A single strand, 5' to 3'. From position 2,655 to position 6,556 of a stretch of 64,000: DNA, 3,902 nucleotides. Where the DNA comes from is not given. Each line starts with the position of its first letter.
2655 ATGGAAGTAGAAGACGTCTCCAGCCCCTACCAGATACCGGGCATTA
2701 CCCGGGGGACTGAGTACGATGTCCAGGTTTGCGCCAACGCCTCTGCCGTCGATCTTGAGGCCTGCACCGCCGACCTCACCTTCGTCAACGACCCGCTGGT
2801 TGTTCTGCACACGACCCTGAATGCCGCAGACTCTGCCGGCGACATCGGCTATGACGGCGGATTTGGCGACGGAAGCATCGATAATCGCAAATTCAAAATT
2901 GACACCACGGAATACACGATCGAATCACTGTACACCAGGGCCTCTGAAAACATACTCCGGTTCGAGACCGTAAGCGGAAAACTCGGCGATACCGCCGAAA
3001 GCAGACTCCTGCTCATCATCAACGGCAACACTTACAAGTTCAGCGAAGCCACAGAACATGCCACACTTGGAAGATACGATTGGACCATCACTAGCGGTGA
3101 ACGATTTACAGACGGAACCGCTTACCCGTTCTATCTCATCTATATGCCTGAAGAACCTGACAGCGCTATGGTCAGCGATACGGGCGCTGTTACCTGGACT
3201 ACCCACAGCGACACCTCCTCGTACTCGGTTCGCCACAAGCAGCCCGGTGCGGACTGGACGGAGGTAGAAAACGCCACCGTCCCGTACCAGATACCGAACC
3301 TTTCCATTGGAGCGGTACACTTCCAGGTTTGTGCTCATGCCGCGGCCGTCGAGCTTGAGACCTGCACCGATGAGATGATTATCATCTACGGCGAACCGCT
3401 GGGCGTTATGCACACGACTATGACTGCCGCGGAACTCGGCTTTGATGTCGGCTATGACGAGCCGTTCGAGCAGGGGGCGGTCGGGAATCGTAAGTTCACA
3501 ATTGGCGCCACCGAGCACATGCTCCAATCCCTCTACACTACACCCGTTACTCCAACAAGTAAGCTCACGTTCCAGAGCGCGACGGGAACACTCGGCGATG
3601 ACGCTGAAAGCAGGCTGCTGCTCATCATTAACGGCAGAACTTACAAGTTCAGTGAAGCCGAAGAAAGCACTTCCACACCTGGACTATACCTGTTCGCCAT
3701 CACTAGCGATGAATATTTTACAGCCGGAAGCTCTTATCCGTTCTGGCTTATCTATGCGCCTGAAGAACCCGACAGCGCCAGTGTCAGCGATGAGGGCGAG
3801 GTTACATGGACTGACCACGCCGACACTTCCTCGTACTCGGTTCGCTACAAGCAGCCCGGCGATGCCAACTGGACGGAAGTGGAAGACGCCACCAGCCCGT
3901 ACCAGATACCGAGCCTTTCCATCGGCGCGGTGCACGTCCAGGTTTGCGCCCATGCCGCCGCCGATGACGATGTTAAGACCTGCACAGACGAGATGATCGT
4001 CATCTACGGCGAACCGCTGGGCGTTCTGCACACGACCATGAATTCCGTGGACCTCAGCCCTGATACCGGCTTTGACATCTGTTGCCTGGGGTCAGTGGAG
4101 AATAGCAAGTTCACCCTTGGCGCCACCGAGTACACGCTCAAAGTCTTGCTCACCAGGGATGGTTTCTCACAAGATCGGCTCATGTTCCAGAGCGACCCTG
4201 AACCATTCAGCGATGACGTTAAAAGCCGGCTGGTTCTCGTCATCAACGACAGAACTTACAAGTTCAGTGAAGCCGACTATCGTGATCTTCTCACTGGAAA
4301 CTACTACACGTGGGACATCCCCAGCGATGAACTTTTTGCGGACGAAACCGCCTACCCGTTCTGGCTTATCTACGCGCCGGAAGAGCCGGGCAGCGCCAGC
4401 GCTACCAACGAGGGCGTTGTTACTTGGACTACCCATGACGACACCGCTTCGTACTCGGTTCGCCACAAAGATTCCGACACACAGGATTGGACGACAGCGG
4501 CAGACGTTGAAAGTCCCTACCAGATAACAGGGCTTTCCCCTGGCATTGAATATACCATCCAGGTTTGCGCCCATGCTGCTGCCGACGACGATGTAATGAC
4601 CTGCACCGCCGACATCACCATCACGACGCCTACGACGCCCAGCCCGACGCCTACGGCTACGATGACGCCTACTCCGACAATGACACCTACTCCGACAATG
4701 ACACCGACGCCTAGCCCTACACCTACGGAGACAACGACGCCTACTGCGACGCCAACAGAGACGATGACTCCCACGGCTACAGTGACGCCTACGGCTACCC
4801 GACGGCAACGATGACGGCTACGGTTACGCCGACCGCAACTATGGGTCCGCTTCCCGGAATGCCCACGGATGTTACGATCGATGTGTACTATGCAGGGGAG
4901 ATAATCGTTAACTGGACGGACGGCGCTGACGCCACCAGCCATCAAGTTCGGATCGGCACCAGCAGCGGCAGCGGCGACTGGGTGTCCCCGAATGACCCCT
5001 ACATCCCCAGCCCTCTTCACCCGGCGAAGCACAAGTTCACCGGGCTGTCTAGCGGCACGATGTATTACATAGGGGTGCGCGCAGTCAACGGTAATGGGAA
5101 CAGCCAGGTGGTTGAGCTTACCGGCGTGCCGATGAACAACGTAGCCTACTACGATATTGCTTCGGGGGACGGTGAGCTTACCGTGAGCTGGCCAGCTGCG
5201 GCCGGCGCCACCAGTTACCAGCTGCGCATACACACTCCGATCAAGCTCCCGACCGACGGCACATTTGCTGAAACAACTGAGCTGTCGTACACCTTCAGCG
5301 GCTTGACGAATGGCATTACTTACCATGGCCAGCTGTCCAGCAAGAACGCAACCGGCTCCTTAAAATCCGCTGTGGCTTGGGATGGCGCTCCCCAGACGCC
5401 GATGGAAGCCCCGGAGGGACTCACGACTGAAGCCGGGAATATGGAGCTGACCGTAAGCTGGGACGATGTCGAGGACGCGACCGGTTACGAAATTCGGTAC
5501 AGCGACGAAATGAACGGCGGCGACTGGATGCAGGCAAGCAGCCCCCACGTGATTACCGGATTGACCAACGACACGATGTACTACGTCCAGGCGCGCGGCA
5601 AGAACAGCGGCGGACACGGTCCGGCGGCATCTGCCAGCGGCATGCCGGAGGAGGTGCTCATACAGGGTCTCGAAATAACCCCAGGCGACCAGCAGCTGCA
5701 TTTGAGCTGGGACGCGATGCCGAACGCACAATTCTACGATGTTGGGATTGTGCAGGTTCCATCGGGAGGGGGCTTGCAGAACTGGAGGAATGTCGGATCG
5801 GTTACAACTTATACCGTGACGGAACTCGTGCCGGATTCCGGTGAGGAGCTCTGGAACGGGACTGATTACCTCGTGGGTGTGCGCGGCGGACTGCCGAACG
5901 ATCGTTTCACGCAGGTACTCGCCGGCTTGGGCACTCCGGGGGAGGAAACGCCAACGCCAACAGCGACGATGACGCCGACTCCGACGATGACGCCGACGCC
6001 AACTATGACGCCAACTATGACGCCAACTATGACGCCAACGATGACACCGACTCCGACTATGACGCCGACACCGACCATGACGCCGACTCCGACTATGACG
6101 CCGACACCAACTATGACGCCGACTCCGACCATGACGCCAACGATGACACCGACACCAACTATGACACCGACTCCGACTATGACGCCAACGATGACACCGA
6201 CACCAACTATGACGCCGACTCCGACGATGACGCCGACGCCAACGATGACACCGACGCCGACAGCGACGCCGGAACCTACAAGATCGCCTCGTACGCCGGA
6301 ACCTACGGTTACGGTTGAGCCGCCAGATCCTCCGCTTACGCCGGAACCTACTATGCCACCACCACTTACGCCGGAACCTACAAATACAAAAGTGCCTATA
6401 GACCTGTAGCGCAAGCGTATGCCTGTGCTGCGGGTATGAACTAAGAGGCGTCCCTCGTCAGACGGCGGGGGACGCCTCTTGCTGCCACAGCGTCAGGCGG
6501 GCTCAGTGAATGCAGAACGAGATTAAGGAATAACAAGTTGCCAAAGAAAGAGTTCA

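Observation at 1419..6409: Roughly 1,660-codon surface protein built from an unrecognised module alternating with Fn3-like domains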

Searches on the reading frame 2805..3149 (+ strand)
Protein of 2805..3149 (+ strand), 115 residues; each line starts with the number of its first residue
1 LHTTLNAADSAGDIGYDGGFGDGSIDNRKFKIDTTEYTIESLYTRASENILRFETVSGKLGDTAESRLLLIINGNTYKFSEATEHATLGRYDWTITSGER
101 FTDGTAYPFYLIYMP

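Call 36: search_protein_families(library=pfam, alignment_id=A3, max_evalue=1)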
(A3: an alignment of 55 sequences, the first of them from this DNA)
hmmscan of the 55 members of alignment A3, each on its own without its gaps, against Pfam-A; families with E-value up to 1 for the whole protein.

A. member 1, seq(115 aa): 0 families

B. families by the number of members that match (of 55 scanned): 26 families (the first 25 are shown)
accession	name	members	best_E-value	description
PF14683.12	CBM-like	2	0.00064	Polysaccharide lyase family 4, domain III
PF06097.16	DUF945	2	0.084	Bacterial protein of unknown function (DUF945)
PF13557.12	Phenol_MetA_deg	1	0.005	Putative MetA-pathway of phenol degradation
PF20151.4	DUF6533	1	0.014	Family of unknown function (DUF6533)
PF25823.1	Ams2-SPT21_N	1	0.016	Ams2/SPT21 N-terminal domain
PF16640.11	Big_3_5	1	0.022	Bacterial Ig-like domain (group 3)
PF03736.22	EPTP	1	0.035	EPTP domain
PF22118.2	MtrF-like_dom-III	1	0.038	Decaheme cytochrome c component MtrF-like domain III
PF13860.13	FlgD_ig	1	0.04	FlgD Ig-like domain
PF24517.2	CBM96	1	0.08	Carbohydrate-binding module family 96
PF21012.3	DUF6850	1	0.089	Family of unknown function (DUF6850)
PF18335.7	SH3_13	1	0.093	ATP-dependent RecD-like DNA helicase SH3 domain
PF16587.10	DUF5061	1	0.094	17 kDa common-antigen outer membrane protein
PF04731.17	Caudal_act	1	0.097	Caudal like protein activation region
PF23575.1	JAG1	1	0.098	Protein jagged-1-like, predicted ferredoxin-like domain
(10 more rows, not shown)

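Call 37: search_solved_structures(query=A3, max_evalue=10)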
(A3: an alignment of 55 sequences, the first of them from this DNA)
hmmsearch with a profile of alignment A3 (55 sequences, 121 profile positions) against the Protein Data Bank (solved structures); distinct sequences matched with E-value up to 10: 0.

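Call 39: find_homologous_proteins(query=A3, max_evalue=0.001)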
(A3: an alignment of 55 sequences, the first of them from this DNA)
Query A3 (55 sequences) (115 aa, profile of the alignment): 13 proteins with E <= 0.001 among 2323 candidates.
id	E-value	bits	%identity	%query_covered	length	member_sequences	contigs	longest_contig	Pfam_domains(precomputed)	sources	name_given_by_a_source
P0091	2.6e-29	120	26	69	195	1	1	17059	-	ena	-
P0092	1.3e-23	101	-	-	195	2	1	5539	-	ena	-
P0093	1.8e-22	98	-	-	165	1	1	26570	-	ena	-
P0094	1.7e-21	94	-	-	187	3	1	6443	-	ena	-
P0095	5.6e-19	86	32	30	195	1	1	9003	-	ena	-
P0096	1.1e-13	69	38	18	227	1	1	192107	-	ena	-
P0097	9.7e-13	66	57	6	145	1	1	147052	-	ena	-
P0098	4.2e-12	64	-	-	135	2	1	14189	PF12733.14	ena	-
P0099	1.1e-10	60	67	10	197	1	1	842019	PF03160.21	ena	-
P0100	3.0e-7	49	35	30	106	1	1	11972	-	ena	-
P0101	1.1e-6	47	30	20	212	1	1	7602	PF12733.14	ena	-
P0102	1.1e-4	40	37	30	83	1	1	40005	-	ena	-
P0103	2.1e-4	39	29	73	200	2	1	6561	-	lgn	-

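Call 45: predict_structure(alignment_id=A3)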
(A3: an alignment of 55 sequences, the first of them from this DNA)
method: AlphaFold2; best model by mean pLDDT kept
length: 115 residues; sequences in the alignment: 55
mean_pLDDT: 96.8   pTM: 0.89
mean pLDDT of the five models: 96.8, 96.5, 96.4, 96.4, 96.0
residues with pLDDT >= 90: 112; 70-90: 3; 50-70: 0; < 50: 0
segments of 3 or more residues with pLDDT < 50: none
pLDDT, mean of each block of 10 residues (from residue 1): 98 96 98 96 98 96 97 98 93 98 98 96
secondary structure, 60 per line:
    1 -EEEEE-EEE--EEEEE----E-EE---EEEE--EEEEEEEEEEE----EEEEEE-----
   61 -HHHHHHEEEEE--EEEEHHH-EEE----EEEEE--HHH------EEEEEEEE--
elements in order: E2-6 E8-10 E13-17 E29-32 E35-45 E50-55 H62-67 E68-72 E75-78 E83-85 E90-94 E106-113
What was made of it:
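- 2805..3143 (+): X3 (aa 463-575), the copy that was modelled. AlphaFold2 with the 55-sequence alignment gives pLDDT 96.8 and pTM 0.89 (call 45).
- The model is confident, at pLDDT 96.8 (call 45).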

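Call 48: fold_search(model_id=the predicted structure, library=pdb)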
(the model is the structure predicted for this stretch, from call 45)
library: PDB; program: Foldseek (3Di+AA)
matches with E <= 10: 446; with E <= 0.001: 0
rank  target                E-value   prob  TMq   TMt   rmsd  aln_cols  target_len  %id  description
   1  7n6o_B                2.4e-01  0.14  0.22  0.08  14.6       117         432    5  The crystal structure of the GH30 subfamily 10 enzyme, AcXbh30A from Acetivibrio clariflavus in complex with xylobiose (released 2022-08-17)
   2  9lxl                  3.7e-01  0.14  0.24  0.07  11.5        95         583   14  Crystal structure of GH29 family alpha-L-fucosidase from Fusarium proliferatum LE1 (released 2025-03-19)
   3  4lpt_F                3.9e-01  0.47  0.31  0.40   4.6        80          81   19  Crystal structure of monomeric TENCON variant P54CR4-31 (released 2014-01-29)
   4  7dda                  4.6e-01  0.11  0.24  0.23   8.3       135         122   16  Envelope protein VP37 a crystal structure from White Spot Syndrome Virus (released 2021-06-23)
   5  5cz3_B                5.7e-01  0.11  0.26  0.23  12.4       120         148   14  Crystal Structure of Myxoma Virus M64 (released 2015-11-18)
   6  4lut_B                6.7e-01  0.35  0.35  0.14   6.7        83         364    8  alanine racemase [Clostridium difficile 630] complex with cycloserine (released 2014-06-04)
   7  6yqh                  6.7e-01  0.08  0.21  0.05  12.9        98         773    9  GH146 beta-L-arabinofuranosidase bound to covalent inhibitor (released 2021-01-27)
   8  1uww_B                6.7e-01  0.06  0.20  0.15  16.0       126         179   12  X-ray crystal structure of a non-crystalline cellulose specific carbohydrate-binding module: CBM28. (released 2004-05-13)
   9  5cz3_A                7.9e-01  0.10  0.27  0.23  12.4       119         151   14  Crystal Structure of Myxoma Virus M64 (released 2015-11-18)
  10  1pz3_A                8.3e-01  0.06  0.20  0.06  15.2       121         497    8  Crystal structure of a family 51 (GH51) alpha-L-arabinofuranosidase from Geobacillus stearothermophilus T6 (released 2003-10-07)
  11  7n6h_A                8.8e-01  0.08  0.22  0.08  14.5       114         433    5  The crystal structure of the GH30 subfamily 10 enzyme, AcXbh30A from Acetivibrio clariflavus (released 2022-08-17)
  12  8qf8_A                9.3e-01  0.06  0.20  0.05  12.9        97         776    9  GH146 beta-L-arabinofuranosidase from Bacteroides thetaioatomicron in complex with beta-l-arabinofurano cyclophellitol (released 2023-12-13)
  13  5opj                  9.8e-01  0.07  0.21  0.05  13.0        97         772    9  Beta-L-arabinofuranosidase (released 2018-02-28)
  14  2zzg_A                1.0e+00  0.21  0.31  0.07   5.2        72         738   11  Crystal structure of alanyl-tRNA synthetase in complex with 5''-O-(N-(L-alanyl)-sulfamyoxyl) adenine without oligomeri (released 2009-07-21)
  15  9n0b_A                1.0e+00  0.15  0.28  0.27   5.3        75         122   17  Cryo-EM of spore appendage from Anaerovoracaceae (released 2025-09-03)
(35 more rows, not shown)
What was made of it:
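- On Any protein of known structure, for X: Call 48 (Foldseek against the PDB with the pLDDT-96.8 model) gave a best E of 0.24 and TM<=0.40.
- All those fold matches have E>=0.24 and TM<=0.4 (call 48).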

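Call 51: search_protein_families(library=ncbifam, alignment_id=A3, max_evalue=1)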
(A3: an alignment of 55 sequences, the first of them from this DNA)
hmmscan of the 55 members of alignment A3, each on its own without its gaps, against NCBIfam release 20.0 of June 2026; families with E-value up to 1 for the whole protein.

A. member 1, seq(115 aa): 0 families

B. families by the number of members that match (of 55 scanned): 13 families
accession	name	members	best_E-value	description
TIGR04477.1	sorted_by_XrtN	1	0.012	XrtN system VIT domain-containing protein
NF009448.0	PRK12806.1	1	0.056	flagellin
NF033679.1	DNRLRE_dom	1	0.068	DNRLRE domain-containing protein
NF047511.1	LIC_11959_fam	1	0.079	LIC_11959 family protein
NF007855.0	PRK10564.1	1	0.085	maltose operon protein MalM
NF010542.0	PRK13932.1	1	0.09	stationary phase survival protein SurE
NF005211.0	PRK06687.1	1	0.092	TRZ/ATZ family protein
NF005751.0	PRK07575.1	1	0.095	dihydroorotase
NF003013.0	PRK03846.1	1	0.12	adenylyl-sulfate kinase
NF041350.1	XopK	1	0.16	type III secretion system effector XopK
NF041717.1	HaaA_phane_TPR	1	0.19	cyclophane-containing RiPP biosynthesis TPR protein HaaT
NF006218.0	PRK08343.1-4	1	0.21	preprotein translocase subunit SecD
NF005712.0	PRK07524.1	1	0.26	5-guanidino-2-oxopentanoate decarboxylase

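Call 53: find_encoding_contigs(protein=P0091, flank=8000, max_places=3)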
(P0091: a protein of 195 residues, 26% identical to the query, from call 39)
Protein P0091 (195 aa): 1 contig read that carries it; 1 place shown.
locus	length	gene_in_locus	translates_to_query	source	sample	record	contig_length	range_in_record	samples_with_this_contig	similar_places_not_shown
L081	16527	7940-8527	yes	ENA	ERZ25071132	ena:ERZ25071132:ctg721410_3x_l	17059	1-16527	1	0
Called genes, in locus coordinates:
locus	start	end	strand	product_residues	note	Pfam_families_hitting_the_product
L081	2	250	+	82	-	?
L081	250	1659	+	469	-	PF13753:SWM_repeat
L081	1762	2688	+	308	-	PF07581:Glug (faint)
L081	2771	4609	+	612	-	PF28399:Ig_CLSTN (faint), PF00028:Cadherin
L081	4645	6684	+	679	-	-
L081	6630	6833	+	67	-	-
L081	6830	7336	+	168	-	-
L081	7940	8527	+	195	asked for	-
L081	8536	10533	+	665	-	PF00041:fn3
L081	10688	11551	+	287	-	PF02668:TauD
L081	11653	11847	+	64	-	-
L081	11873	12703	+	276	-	PF00296:Bac_luciferase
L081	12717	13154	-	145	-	PF13577:SnoaL_4, PF12680:SnoaL_2 (weak)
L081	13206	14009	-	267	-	PF00106:adh_short, PF13561:adh_short_C2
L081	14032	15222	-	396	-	PF04909:Amidohydro_2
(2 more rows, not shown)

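Call 64: find_encoding_contigs(protein=P0097, flank=10000, max_places=2)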
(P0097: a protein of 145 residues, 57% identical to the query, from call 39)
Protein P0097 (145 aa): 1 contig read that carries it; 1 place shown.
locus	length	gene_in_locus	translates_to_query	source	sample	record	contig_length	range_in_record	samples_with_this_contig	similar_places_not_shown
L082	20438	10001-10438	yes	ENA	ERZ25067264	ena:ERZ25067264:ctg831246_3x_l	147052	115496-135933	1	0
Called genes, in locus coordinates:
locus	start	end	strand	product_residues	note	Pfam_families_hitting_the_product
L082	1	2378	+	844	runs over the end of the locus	PF18470:Cas9_a, PF13395:HNH_4, PF18541:RuvC_III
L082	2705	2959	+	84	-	-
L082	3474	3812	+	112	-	-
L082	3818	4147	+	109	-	PF09827:CRISPR_Cas2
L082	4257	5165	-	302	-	-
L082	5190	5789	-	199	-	PF13871:Helicase_C_4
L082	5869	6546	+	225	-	-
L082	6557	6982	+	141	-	-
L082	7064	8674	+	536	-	PF19570:DUF6088, PF08843:AbiEii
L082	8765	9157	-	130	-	-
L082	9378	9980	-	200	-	-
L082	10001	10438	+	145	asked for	-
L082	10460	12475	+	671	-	PF00530:SRCR, PF00041:fn3, PF12733:Cadherin-like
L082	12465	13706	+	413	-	-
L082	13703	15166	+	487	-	PF03160:Calx-beta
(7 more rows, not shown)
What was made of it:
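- Related low-coverage long-read contigs show similarly broken giant genes (calls 53, 64).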

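Call 65: find_encoding_contigs(protein=P0103, flank=6000, max_places=2)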
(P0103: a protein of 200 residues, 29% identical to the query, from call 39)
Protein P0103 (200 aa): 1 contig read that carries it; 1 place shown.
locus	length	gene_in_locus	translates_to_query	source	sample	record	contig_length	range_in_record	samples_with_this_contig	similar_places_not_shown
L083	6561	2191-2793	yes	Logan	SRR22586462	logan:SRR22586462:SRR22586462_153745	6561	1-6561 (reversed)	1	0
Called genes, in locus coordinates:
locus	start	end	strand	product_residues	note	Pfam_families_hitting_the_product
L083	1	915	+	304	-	?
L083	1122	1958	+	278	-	PF02602:HEM4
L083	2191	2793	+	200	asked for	-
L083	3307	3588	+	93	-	PF01381:HTH_3, PF13560:HTH_31 (weak)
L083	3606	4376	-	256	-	PF01370:Epimerase, PF16363:GDP_Man_Dehyd, PF13460:NAD_binding_10, PF01073:3Beta_HSD, PF07993:NAD_binding_4 (weak)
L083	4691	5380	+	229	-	-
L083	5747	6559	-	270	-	?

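Call 70: fold_search(model_id=the predicted structure, library=viral)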
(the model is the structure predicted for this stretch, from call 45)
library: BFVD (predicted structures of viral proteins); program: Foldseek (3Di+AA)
matches with E <= 10: 646; with E <= 0.001: 6
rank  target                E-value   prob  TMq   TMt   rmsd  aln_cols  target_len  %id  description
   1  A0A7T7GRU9            1.1e-04  1.00  0.65  0.17   3.9       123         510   19  (no name in the UniProt tables at hand)
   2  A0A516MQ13            1.7e-04  1.00  0.61  0.45   6.3       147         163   14  (no name in the UniProt tables at hand)
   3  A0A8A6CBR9            2.0e-04  1.00  0.69  0.58   3.8       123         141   16  (no name in the UniProt tables at hand)
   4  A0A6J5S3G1            3.6e-04  1.00  0.62  0.54   6.5       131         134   18  Uncharacterized protein [uncultured Caudovirales phage]
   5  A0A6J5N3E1            4.3e-04  1.00  0.73  0.67   3.2       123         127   15  Uncharacterized protein [uncultured Caudovirales phage]
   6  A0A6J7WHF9            6.9e-04  1.00  0.66  0.59   3.8       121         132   20  Uncharacterized protein [uncultured Caudovirales phage]
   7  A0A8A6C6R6            3.3e-03  1.00  0.67  0.23   3.6       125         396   16  (no name in the UniProt tables at hand)
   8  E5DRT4                4.1e-03  1.00  0.49  0.07  15.9       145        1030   13  Gp9plus10 baseplate wedge tail fiber connector and baseplate wedge subunit and tail pin [Aeromonas phage 65]
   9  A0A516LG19            1.8e-02  1.00  0.57  0.44   7.8       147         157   14  (no name in the UniProt tables at hand)
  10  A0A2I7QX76            1.9e-02  0.99  0.51  0.36   6.5       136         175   12  (no name in the UniProt tables at hand)
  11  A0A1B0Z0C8            3.8e-02  0.99  0.34  0.28   3.3        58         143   16  (no name in the UniProt tables at hand)
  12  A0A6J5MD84            6.9e-02  0.60  0.33  0.31  10.4        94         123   20  Uncharacterized protein [uncultured Caudovirales phage]
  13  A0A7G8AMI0            7.7e-02  0.99  0.56  0.19   4.7       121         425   13  (no name in the UniProt tables at hand)
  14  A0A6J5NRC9            1.2e-01  0.54  0.35  0.32  15.2       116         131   10  Uncharacterized protein [uncultured Caudovirales phage]
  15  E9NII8                1.5e-01  0.35  0.34  0.09  12.1       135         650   11  Tail spike protein [Enterobacter phage EcP1]
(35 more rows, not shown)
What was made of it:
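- On Phage small beta-sandwich proteins (BFVD hits): The fold match is met (call 70, TM 0.61-0.73).
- It matches phage proteins at TM 0.61-0.73 with probability 1.0 (call 70).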

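Call 71: search_protein_families(library=phrogs, alignment_id=A3, max_evalue=0.1)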
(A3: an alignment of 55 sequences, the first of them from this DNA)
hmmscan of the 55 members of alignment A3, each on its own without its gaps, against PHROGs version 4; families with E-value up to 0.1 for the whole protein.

A. member 1, seq(115 aa): 1 family
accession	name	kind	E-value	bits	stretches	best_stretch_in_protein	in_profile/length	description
phrog_11197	-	unknown function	0.011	17.2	1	75-111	26-62/79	-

B. families by the number of members that match (of 55 scanned): 15 families
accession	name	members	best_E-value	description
phrog_2766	-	1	0.01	-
phrog_650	-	1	0.01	-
phrog_11197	-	1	0.011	-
phrog_8405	-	1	0.012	-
phrog_4390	-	1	0.013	-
phrog_24092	-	1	0.016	tail fiber protein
phrog_7505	-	1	0.023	-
phrog_29277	-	1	0.024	-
phrog_2427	-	1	0.025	-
phrog_16520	-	1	0.031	-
phrog_29964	-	1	0.034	-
phrog_19300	-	1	0.035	-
phrog_9674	-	1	0.036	-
phrog_8239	-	1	0.059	tail fiber protein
phrog_36524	-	1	0.069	-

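Call 79: search_dna_similar(query=window:2805-3149:+, collection=phages, mode=protein, max_evalue=1, max_rows=10)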
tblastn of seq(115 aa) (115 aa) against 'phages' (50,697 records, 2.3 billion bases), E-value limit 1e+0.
No match.

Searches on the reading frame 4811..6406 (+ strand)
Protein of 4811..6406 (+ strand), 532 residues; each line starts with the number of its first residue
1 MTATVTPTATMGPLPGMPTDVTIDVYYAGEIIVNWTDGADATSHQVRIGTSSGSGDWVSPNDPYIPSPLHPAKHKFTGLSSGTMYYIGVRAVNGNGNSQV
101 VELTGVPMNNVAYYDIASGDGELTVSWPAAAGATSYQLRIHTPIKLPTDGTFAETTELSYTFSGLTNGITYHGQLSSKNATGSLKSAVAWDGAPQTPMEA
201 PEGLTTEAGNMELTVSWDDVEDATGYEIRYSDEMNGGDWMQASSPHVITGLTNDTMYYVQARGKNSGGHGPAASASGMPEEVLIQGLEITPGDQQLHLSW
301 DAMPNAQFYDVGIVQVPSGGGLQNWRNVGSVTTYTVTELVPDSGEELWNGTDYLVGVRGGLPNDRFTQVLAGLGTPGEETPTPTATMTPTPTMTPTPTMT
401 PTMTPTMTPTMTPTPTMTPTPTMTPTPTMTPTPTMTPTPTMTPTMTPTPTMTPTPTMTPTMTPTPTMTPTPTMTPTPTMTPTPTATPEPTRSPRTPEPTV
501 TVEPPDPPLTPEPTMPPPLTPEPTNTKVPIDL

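Call 7: search_protein_families(library=pfam, proteins=[window:4811-6406:+], max_evalue=1)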
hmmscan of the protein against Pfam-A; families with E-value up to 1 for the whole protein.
window:4811-6406:+ (532 aa): 7 families
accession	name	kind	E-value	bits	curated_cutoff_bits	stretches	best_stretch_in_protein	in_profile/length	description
PF00041.27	fn3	-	9.9e-21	74.2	25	3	200-272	2-77/84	Fibronectin type III domain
PF16656.11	Pur_ac_phosph_N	-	1.8e-08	35.3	30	1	28-101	12-89/93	Purple acid Phosphatase, N-terminal domain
PF24489.1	Ig_J_second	-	6.5e-05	23.4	27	1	78-111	64-97/105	Tip attachment protein J second Ig-like domain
PF21910.2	GH85_C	-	0.0048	17.7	27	1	205-240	11-46/95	GH85 endohexosaminidases, C-terminal domain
PF01108.23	Tissue_fac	-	0.047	14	27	0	194-243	18-69/107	Tissue factor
PF16383.10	DUF4992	-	0.051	13.7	29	0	204-235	57-88/183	Domain of unknown function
PF23608.1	Ig_ILCR1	-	0.33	11.5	27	0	72-94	66-88/114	ILCR1 Ig-like domain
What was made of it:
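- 4853..5941 (+): Fn3-6 to Fn3-9 (4853-5131, 5132-5398, 5399-5653, 5654-5941). PF00041 at 74.2 bits with 3 stretches (call 7).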

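Call 8: search_protein_families(library=ncbifam, proteins=[window:4811-6406:+], max_evalue=1)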
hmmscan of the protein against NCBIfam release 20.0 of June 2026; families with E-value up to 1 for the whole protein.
window:4811-6406:+ (532 aa): 0 families
